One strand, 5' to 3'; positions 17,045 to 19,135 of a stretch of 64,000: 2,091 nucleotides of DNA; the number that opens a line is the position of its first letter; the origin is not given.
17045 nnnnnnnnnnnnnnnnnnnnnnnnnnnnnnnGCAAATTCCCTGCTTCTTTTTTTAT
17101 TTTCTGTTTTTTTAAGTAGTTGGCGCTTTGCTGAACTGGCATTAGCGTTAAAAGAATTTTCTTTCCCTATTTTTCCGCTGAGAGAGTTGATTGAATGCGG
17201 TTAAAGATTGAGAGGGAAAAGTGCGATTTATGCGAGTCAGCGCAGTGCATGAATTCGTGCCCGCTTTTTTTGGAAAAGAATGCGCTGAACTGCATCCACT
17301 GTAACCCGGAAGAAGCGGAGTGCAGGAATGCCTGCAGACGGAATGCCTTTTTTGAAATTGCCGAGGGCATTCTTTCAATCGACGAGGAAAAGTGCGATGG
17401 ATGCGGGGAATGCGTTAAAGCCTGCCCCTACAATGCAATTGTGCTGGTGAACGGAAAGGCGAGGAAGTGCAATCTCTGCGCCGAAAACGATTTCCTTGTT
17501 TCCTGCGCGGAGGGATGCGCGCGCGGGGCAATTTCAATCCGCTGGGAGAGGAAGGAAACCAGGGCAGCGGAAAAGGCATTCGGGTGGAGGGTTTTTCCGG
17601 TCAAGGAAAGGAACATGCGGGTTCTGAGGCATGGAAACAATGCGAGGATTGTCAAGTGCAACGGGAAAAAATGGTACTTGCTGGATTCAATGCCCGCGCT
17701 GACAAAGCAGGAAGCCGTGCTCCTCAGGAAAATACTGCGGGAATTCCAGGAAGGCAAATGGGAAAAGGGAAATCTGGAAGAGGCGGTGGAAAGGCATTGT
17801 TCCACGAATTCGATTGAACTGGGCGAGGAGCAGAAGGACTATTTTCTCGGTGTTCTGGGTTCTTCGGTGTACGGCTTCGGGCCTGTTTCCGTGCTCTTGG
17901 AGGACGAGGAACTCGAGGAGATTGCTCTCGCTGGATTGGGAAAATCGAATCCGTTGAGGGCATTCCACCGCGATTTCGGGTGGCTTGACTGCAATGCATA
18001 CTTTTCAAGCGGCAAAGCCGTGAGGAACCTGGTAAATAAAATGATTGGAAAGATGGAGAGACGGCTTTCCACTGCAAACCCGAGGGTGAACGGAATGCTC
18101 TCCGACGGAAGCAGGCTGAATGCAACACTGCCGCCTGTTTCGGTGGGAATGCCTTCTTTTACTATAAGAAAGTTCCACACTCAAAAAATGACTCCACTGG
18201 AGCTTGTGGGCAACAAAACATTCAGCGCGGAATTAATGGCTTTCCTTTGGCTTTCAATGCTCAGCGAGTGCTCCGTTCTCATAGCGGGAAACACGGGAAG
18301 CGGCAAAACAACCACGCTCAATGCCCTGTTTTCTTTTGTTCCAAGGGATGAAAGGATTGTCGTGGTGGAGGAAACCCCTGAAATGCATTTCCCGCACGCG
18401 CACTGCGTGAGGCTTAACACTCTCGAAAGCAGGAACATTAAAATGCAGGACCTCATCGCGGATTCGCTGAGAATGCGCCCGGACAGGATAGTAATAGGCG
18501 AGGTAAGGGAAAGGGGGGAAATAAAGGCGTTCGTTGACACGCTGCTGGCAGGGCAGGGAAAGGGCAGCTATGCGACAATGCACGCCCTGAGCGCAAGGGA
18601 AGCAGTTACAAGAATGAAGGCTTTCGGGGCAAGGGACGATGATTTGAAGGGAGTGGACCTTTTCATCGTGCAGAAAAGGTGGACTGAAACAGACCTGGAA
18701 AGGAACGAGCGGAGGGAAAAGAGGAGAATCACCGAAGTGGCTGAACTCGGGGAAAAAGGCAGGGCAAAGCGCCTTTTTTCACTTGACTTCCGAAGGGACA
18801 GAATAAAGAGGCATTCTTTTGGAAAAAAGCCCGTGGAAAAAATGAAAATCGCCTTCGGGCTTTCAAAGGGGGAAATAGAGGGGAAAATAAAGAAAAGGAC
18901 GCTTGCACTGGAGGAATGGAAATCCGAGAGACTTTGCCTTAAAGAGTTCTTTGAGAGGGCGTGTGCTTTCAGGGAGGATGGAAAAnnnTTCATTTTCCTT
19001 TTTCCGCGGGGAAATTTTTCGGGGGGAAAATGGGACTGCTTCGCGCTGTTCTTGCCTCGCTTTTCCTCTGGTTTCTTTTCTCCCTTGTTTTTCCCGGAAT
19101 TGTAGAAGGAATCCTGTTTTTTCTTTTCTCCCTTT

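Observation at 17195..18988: Secretion/pilus ATPase fused to an N-terminal poly-ferredoxin-like 4Fe-4S domain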

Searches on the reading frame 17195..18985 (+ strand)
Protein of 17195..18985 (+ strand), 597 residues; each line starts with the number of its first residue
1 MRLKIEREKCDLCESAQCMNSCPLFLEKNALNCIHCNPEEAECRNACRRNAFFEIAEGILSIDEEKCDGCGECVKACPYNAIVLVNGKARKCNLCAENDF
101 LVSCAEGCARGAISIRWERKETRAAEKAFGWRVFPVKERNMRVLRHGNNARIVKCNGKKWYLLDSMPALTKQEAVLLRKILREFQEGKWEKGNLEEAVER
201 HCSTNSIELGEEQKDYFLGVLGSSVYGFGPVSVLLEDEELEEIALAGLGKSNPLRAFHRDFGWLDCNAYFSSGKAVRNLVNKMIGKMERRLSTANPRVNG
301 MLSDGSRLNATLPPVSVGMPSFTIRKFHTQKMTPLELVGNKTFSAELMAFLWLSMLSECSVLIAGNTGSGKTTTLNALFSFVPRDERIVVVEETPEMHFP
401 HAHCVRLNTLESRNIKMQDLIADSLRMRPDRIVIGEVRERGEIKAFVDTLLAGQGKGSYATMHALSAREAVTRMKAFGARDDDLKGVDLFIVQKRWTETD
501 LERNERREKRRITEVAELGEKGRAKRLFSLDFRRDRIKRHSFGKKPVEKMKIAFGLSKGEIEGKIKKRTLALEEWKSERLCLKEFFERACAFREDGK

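Call 3: search_protein_families(library=pfam, proteins=[window:17195-18985:+], max_evalue=0.01)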
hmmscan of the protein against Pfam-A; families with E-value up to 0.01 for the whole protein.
window:17195-18985:+ (597 aa): 16 families
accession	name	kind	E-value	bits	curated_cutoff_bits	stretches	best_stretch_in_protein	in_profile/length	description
PF00437.27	T2SSE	-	4.1e-32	111.7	24.9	1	290-493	65-275/370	Type II/IV secretion system protein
PF00037.32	Fer4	-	1.6e-09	37.6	21.1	1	61-82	2-23/24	4Fe-4S binding domain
PF12837.12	Fer4_6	-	1.1e-08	35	25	1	61-82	3-24/24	4Fe-4S binding domain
PF12838.12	Fer4_7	-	4.5e-07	30.7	27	1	32-81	1-52/52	4Fe-4S dicluster domain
PF13247.11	Fer4_11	-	4.9e-07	30.3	26.2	1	31-114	8-96/100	4Fe-4S dicluster domain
PF12797.12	Fer4_2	-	1.3e-05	25.3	24.5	1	61-79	4-22/22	4Fe-4S binding domain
PF13191.12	AAA_16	-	4.3e-05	24.5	32.6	1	359-402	25-67/167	AAA ATPase domain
PF14697.11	Fer4_21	-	0.00028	21.4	35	1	32-82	7-57/59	4Fe-4S dicluster domain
PF12800.12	Fer4_4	-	0.00033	21.2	24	1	65-80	2-17/17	4Fe-4S binding domain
PF25160.1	LdpA_Fe-S-bd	-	0.0011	19.1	27.6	1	43-83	9-44/49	LdpA Fe-S cluster-binding domain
PF13187.11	Fer4_9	-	0.0017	18.8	27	1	32-82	1-52/52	4Fe-4S dicluster domain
PF13401.12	AAA_22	-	0.002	18.9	27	0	361-397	8-45/130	AAA domain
PF13237.11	Fer4_10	-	0.0024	18.2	25.5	1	61-108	3-52/53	4Fe-4S dicluster domain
PF01580.24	FtsK_SpoIIIE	-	0.0031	17.4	24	1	360-378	41-59/221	FtsK/SpoIIIE family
PF13484.11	Fer4_16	-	0.0061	17.7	30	1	66-93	1-30/66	4Fe-4S double cluster binding domain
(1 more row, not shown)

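Call 4: search_protein_families(library=ncbifam, proteins=[window:17195-18985:+], max_evalue=0.01)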
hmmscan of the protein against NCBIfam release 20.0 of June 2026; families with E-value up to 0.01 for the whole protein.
window:17195-18985:+ (597 aa): 60 families (the best 25 are shown)
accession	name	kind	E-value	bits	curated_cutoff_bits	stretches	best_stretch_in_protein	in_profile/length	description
NF058587.1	archaellum_moto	equivalog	1.8e-54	185.4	550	1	166-476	85-395/527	archaellum flagellar ATPase motor FlaI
TIGR03819.1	heli_sec_ATPase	hypoth_equivalog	6.2e-52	176.9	373.15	1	186-479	13-302/340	TadA family conjugal transfer-associated ATPase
TIGR02788.1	VirB11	equivalog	6.8e-39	133.7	249.95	2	346-487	132-275/308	P-type DNA transfer ATPase VirB11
TIGR02782.1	TrbB_P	equivalog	1.9e-34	119.3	304.55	1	234-517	17-292/303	P-type conjugative transfer ATPase TrbB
NF053672.1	bindosome_BasE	exception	9.9e-33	113.6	1000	1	237-570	147-484/512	bindosome assembly system ATPase subunit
NF010469.0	PRK13894.1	subfamily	1.1e-27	97.2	508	1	277-517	68-306/320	conjugal transfer ATPase TrbB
NF010425.0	PRK13851.1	equivalog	9.3e-25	87.2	461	1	344-470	148-276/344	type IV secretion system protein VirB11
NF010407.0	PRK13833.1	subfamily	1.3e-24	87.2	499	1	288-479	74-264/323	conjugal transfer protein TrbB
NF010475.0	PRK13900.1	equivalog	2.1e-21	76.3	389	1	346-476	148-281/333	type IV secretion system ATPase VirB11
NF041000.1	ATPase_ComGA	equivalog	1.2e-19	70.4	300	1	355-495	125-263/267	competence type IV pilus ATPase ComGA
TIGR01420.1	pilT_fam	subfamily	6.9e-14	51.8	319.1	1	361-475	125-240/343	PilT/PilU family type 4a pilus ATPase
NF010335.0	PRK13764.1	equivalog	1e-09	37.5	340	1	360-474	265-374/613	ATPase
TIGR02525.1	plasmid_TraJ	equivalog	1.8e-09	37.1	368.3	1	354-476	144-271/372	plasmid transfer ATPase TraJ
NF053534.1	T4PilAsmATPsTfpB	equivalog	2.2e-09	36.2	850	1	354-479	330-454/584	type IV pilus assembly ATPase TfpB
NF011569.0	PRK14993.1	equivalog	3.5e-09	36.5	416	1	33-115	100-185/244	tetrathionate reductase subunit TtrB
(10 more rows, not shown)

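Call 5: find_homologous_proteins(query=window:17195-18985:+, max_evalue=0.00001)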
Query window:17195-18985:+ (597 aa): 2516 proteins with E <= 0.00001 among 8000 candidates; the best 120 are listed.
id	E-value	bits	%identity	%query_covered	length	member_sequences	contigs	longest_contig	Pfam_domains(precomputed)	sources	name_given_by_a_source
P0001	0.0e+0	1363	100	100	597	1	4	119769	PF00437.27,PF12797.13,PF12837.13,PF13247.12,PF00037.33,PF12838.13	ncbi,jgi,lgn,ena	-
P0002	7.1e-266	902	68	96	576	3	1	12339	PF00437.27,PF12797.13,PF12837.13,PF13247.12,PF00037.33,PF12838.13,PF25160.2,PF13187.12,PF27713.1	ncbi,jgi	-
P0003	5.1e-203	694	55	95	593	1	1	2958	PF00437.27,PF12837.13,PF00037.33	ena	-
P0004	1.4e-199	683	53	96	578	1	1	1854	PF00437.27,PF12837.13,PF00037.33,PF12838.13,PF13187.12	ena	-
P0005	3.6e-198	678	55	95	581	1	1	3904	PF00437.27,PF12837.13,PF13247.12,PF00037.33,PF12838.13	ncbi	-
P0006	4.9e-197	674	53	97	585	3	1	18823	PF16796.12,PF00437.27,PF12837.13,PF13247.12,PF00037.33,PF25160.2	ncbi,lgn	-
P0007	2.7e-196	672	54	97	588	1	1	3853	PF00437.27,PF12797.13,PF12837.13,PF13247.12,PF00037.33,PF12838.13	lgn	-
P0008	7.4e-193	661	51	97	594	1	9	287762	PF00437.27,PF12838.13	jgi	-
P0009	3.0e-191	655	52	96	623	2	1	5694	PF00437.27,PF12797.13,PF12837.13,PF00037.33,PF12838.13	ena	-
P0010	4.4e-186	638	47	99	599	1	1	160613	PF00437.27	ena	-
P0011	3.6e-185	635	48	99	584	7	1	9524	PF00437.27,PF12797.13,PF12837.13,PF13247.12,PF00037.33,PF12838.13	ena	-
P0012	5.3e-185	635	53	93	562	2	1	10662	PF00437.27,PF00037.33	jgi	-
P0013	3.3e-182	625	49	98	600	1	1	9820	PF00437.27,PF12797.13,PF12837.13,PF00037.33,PF12838.13,PF25160.2,PF13187.12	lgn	-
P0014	1.1e-180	620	48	99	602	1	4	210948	PF00437.27,PF12838.13,PF27713.1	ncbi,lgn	-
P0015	2.6e-179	616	49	97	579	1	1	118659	PF00437.27,PF12837.13,PF13247.12,PF00037.33,PF12838.13,PF27713.1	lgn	-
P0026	3.9e-172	592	46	98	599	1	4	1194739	PF00437.27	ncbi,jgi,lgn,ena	-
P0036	2.9e-163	563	45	96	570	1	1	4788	PF00437.27,PF00037.33,PF12838.13,PF13237.12,PF27713.1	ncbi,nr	ncbi:MAG: Flp pilus assembly complex ATPase component TadA [Candidatus Diapherotrites archaeon]|nr:F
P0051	1.3e-153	531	44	99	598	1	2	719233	PF14697.12,PF00437.27,PF12797.13,PF12837.13,PF00037.33,PF12838.13,PF25160.2,PF13187.12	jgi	jgi:Flp pilus assembly CpaF family ATPase/Fe-S-cluster-containing hydrogenase component 2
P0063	9.5e-142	492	48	79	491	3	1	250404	PF00437.27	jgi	-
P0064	3.8e-141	490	42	90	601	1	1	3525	PF00437.27,PF12837.13,PF00037.33,PF12838.13,PF13187.12,PF27713.1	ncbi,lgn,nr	ncbi:MAG: Flp pilus assembly complex ATPase component TadA [Candidatus Diapherotrites archaeon]|nr:F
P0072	3.7e-130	454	47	79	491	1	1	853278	PF00437.27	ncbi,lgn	-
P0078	6.0e-125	436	38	93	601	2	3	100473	PF00437.27,PF12837.13,PF00037.33,PF12838.13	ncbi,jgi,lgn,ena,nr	ncbi:MAG: Flp pilus assembly complex ATPase component TadA [Candidatus Diapherotrites archaeon]|nr:F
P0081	6.1e-124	433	45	78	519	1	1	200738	PF00437.27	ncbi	ncbi:MAG: ATPase, T2SS/T4P/T4SS family [Candidatus Diapherotrites archaeon]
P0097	2.2e-121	425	42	96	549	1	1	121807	PF00437.27,PF12837.13,PF13247.12,PF00037.33,PF12838.13,PF25160.2,PF13187.12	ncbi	ncbi:ATPase, T2SS/T4P/T4SS family [archaeon]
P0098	3.5e-121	424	38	100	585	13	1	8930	PF00437.27,PF12797.13,PF12837.13,PF00037.33,PF13484.12,PF12838.13,PF25160.2,PF13237.12,PF13187.12,PF27713.1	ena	-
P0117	3.5e-119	417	38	95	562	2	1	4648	PF14697.12,PF00437.27,PF12837.13,PF13247.12,PF12798.13,PF13484.12,PF12838.13,PF13401.13,PF13534.12,PF12800.13,PF12797.13,PF00037.33,PF13237.12,PF13187.12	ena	-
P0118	4.7e-119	417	38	96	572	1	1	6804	PF14697.12,PF00437.27,PF12797.13,PF12837.13,PF00037.33,PF13484.12,PF12838.13,PF25160.2,PF13237.12,PF13187.12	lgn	-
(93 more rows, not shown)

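Call 26: predict_structure(alignment_id=A1)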
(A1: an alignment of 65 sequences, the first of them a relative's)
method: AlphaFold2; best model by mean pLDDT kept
length: 597 residues; sequences in the alignment: 65
mean_pLDDT: 90.9   pTM: 0.79
mean pLDDT of the five models: 90.9, 90.9, 90.5, 88.9, 88.6
residues with pLDDT >= 90: 407; 70-90: 177; 50-70: 11; < 50: 2
segments of 3 or more residues with pLDDT < 50: none
pLDDT, mean of each block of 10 residues (from residue 1): 85 83 90 90 96 88 95 96 95 84 84 78 85 85 92 92 91 90 83 85 89 90 92 93 95 93 95 96 86 92 89 93 84 93 98 96 94 95 96 89 93 91 93 95 92 83 97 94 92 94 87 94 92 96 96 95 97 93 93 64
secondary structure, 60 per line:
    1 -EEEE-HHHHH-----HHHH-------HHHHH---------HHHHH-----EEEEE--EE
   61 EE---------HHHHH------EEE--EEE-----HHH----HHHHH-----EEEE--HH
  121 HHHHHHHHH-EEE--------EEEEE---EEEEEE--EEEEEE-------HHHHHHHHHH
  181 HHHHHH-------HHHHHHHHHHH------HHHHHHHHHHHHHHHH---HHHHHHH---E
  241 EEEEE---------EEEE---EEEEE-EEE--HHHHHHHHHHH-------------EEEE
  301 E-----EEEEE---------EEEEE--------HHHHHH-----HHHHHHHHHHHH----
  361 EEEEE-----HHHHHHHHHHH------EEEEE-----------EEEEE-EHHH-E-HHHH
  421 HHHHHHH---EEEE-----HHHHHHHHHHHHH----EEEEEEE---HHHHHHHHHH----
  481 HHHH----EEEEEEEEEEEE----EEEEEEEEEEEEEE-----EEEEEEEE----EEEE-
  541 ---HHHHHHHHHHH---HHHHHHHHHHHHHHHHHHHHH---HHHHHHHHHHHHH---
elements in order: E2-5 H7-11 H17-20 H28-32 H42-46 E52-56 E59-62 H72-76 E83-85 E88-90 H103-107 E113-116 H119-129 E131-133 E142-146 E150-155 E158-163 H171-186 H194-204 H211-226 H230-236 E240-245 E255-258 E262-266 E268-270 H273-283 E297-301 E307-311 E321-325 H334-339 H345-356 E361-365 H371-381 E388-392 E404-408 H417-427 E431-434 H440-452 E457-463 H467-476 H481-484 E489-500 E505-518 E524-531 E536-539 H544-554 H558-578 H582-594

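Call 30: search_solved_structures(query=window:17195-18985:+, max_evalue=1e-10)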
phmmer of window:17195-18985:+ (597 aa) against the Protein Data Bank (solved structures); distinct sequences matched with E-value up to 1e-10: 10.
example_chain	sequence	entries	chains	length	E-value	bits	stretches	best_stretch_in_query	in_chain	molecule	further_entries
2oap_1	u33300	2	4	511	5.3e-46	160.7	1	205-572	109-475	Type II secretion system protein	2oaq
8rkd_E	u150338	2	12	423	2.1e-38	135.6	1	204-477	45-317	Pilus assembly ATPase CpaF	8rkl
8rjf_A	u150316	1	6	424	2.1e-38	135.6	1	204-477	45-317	Pilus assembly ATPase CpaF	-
9e24_A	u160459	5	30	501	3.3e-38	135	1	204-477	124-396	CpaF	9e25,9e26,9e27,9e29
4ii7_A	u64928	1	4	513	2.8e-31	112.1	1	228-477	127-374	FlaI ATPase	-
4ihq_A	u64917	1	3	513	1.9e-30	109.3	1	228-477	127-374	FlaI ATPase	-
6bge_A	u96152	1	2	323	6.6e-21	77.8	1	294-479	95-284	VirB11-like protein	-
1g6o_A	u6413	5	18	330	7e-21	77.7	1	294-479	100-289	CAG-ALPHA | virB11 homolog | Cag-alfa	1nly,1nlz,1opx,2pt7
2gza_A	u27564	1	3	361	8.1e-16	61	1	331-473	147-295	Type IV secretion system protein VirB11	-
9sw6_G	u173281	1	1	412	4.5e-11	45.4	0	55-89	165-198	Polyferredoxin protein MvhB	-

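Call 31: find_related_loci(query=A1, collection=genome_contigs, flank=10000)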
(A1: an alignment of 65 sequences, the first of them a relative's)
Query A1 (597 aa) in genome_contigs; peptide patterns used: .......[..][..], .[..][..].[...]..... (x = any residue, [..] = any of these).
600 stretches matched a pattern (row limit reached: there are more); 600 encode a relative of the query (tblastn E <= 1e-3); the best 80 are kept; 80 distinct loci.
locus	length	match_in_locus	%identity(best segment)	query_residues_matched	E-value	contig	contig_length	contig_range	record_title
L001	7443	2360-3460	32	213-575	1e-53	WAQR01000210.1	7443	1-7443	MAG: Candidatus Hydrothermarchaeota archaeon isolate S146_76_esom k151_612296, whole genome shotgun sequence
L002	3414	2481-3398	34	209-518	7e-53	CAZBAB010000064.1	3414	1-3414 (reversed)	MAG TPA_asm: Candidatus Woesearchaeota archaeon isolate binchicken_co357_152 genome assembly, contig: NODE_16871_length_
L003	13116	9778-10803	33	227-572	1e-52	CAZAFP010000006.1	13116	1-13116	MAG TPA_asm: uncultured Methanosarcinales archaeon isolate binchicken_co32_262 genome assembly, contig: NODE_7924_length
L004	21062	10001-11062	31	219-568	1e-51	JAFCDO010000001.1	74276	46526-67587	Candidatus Parvarchaeota archaeon isolate Meg19_1012_Bin_507 Meg19_1012_Bin_507_scaffold_308, whole genome shotgun seque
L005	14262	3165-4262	31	209-573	4e-52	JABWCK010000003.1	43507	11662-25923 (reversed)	MAG: Candidatus Micrarchaeota archaeon isolate MAG_54 scaffold_699, whole genome shotgun sequence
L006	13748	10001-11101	30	211-573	1e-50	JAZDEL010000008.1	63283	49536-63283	MAG: Candidatus Iainarchaeum archaeon isolate MEGAHIT-group-0.15 k141_2646207, whole genome shotgun sequence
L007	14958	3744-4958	28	169-579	6e-50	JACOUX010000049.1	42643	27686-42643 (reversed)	MAG: Candidatus Woesearchaeota archaeon isolate NC_groundwater_84_Ag_S-0.1um_40_33 S35_SO-1_scaffold_256882, whole genom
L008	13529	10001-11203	29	169-575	8e-50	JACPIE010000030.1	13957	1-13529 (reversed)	MAG: Candidatus Woesearchaeota archaeon isolate NC_groundwater_432_Ag_B-0.1um_40_22 GD18-4_B1_scaffold_1392258, whole ge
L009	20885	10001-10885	35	225-518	2e-49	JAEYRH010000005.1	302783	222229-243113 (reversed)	MAG: Bacillota bacterium isolate OH_CBB_53 k127_1022520, whole genome shotgun sequence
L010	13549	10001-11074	31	216-568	9e-49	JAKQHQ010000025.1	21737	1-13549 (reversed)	MAG: archaeon isolate USDE_metabat.173 k141_465099, whole genome shotgun sequence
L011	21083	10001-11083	31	211-572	6e-48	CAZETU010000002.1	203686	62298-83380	MAG TPA_asm: Candidatus Woesearchaeota archaeon isolate binchicken_co243_217 genome assembly, contig: NODE_12_length_203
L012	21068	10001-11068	32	169-516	4e-48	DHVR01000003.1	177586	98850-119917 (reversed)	MAG TPA_asm: Leptolinea sp. UBA5203 UBA5203_contig_7111, whole genome shotgun sequence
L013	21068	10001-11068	31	169-519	8e-48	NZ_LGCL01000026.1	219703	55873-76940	Ornatilinea apprima strain P3M-1 contig_8, whole genome shotgun sequence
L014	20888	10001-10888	33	187-479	2e-47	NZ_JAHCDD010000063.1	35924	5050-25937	Acidovorax sp. CCYZU-2555 63, whole genome shotgun sequence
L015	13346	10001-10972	30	191-518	3e-47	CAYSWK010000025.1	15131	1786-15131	MAG TPA_asm: Candidatus Micrarchaeota archaeon isolate SRP192515_co1_84 genome assembly, contig: NODE_3769_length_15131_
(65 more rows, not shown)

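Call 33: find_encoding_contigs(protein=P0026, flank=10000, max_places=2)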
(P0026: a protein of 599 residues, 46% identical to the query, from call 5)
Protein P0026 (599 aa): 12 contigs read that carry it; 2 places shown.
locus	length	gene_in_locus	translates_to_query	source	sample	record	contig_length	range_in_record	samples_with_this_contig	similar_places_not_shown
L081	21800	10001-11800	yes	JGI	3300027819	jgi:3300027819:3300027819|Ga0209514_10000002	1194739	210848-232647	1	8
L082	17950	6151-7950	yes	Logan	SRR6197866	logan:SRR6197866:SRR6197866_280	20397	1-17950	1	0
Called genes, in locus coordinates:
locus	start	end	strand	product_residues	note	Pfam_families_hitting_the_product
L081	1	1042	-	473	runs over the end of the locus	PF02310:B12-binding, PF04055:Radical_SAM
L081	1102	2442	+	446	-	PF13231:PMT_2 (weak)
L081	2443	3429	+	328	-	PF08241:Methyltransf_11, PF13649:Methyltransf_25, PF13847:Methyltransf_31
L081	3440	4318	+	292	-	PF08003:Methyltransf_9 (weak), PF13489:Methyltransf_23, PF01209:Ubie_methyltran, PF02353:CMAS, PF13649:Methyltransf_25, PF13847:Methyltransf_31, PF08241:Methyltransf_11, PF08242:Methyltransf_12, +1 more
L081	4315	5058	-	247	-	PF00535:Glycos_transf_2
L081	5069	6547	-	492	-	PF01943:Polysacc_synt, PF13440:Polysacc_synt_3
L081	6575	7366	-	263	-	PF01209:Ubie_methyltran (weak), PF03602:Cons_hypoth95 (weak), PF05175:MTS (faint), PF13489:Methyltransf_23, PF13649:Methyltransf_25, PF13847:Methyltransf_31, PF08241:Methyltransf_11, PF08242:Methyltransf_12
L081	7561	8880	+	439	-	-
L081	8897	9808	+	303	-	PF00526:Dicty_CTDC (weak)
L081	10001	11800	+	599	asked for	PF00437:T2SSE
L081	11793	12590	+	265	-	PF00482:T2SSF (weak)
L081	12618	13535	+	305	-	PF00482:T2SSF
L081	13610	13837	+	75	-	-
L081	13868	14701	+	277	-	-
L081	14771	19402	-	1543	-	-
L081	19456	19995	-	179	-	-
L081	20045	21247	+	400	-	-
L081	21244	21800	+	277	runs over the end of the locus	-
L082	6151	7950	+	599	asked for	PF00437:T2SSE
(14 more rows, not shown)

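Call 34: find_encoding_contigs(protein=P0051, flank=10000, max_places=2)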
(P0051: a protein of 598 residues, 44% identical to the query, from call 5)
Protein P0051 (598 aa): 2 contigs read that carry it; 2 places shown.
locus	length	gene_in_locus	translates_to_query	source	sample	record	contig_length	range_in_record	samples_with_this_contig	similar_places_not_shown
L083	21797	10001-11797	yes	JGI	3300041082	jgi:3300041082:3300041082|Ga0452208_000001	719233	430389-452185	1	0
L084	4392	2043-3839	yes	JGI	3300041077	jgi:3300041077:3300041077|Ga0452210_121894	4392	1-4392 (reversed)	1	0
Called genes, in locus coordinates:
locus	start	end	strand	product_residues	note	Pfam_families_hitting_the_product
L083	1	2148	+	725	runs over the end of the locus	PF13522:GATase_6, PF13537:GATase_7, PF00733:Asn_synthase, PF24167:DUF7411 (faint), PF00733:Asn_synthase, PF01902:Diphthami_syn_2_N, PF28410:Diphthami_syn_2_C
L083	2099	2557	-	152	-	PF06695:Sm_multidrug_ex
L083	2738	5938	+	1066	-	PF19077:Big_13 (faint), PF00041:fn3, PF17957:Big_7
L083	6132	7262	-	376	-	PF01266:DAO (faint), PF01494:FAD_binding_3, PF05834:Lycopene_cycl (faint), PF07992:Pyr_redox_2 (faint), PF22578:GGR_cat (weak)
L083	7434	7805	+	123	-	PF07760:DUF1616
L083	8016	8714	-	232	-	PF01255:Prenyltransf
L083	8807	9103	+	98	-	-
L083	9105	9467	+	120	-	PF02643:DUF192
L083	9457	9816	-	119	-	-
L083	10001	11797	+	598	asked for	PF12797:Fer4_2 (faint), PF12838:Fer4_7 (faint), PF13187:Fer4_9 (faint), PF14697:Fer4_21 (faint), PF25160:LdpA_Fe-S-bd (weak), PF00037:Fer4, PF12837:Fer4_6 (weak), PF00437:T2SSE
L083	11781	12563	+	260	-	PF00482:T2SSF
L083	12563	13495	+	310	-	PF00482:T2SSF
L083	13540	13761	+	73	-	-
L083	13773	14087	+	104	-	PF01906:YbjQ_1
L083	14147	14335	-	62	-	-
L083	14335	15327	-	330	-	-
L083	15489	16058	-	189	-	-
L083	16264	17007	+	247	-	PF09754:PAC2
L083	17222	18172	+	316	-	-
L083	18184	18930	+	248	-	-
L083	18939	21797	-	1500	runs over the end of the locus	-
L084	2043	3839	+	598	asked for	PF12797:Fer4_2 (faint), PF12838:Fer4_7 (faint), PF13187:Fer4_9 (faint), PF14697:Fer4_21 (faint), PF25160:LdpA_Fe-S-bd (weak), PF00037:Fer4, PF12837:Fer4_6 (weak), PF00437:T2SSE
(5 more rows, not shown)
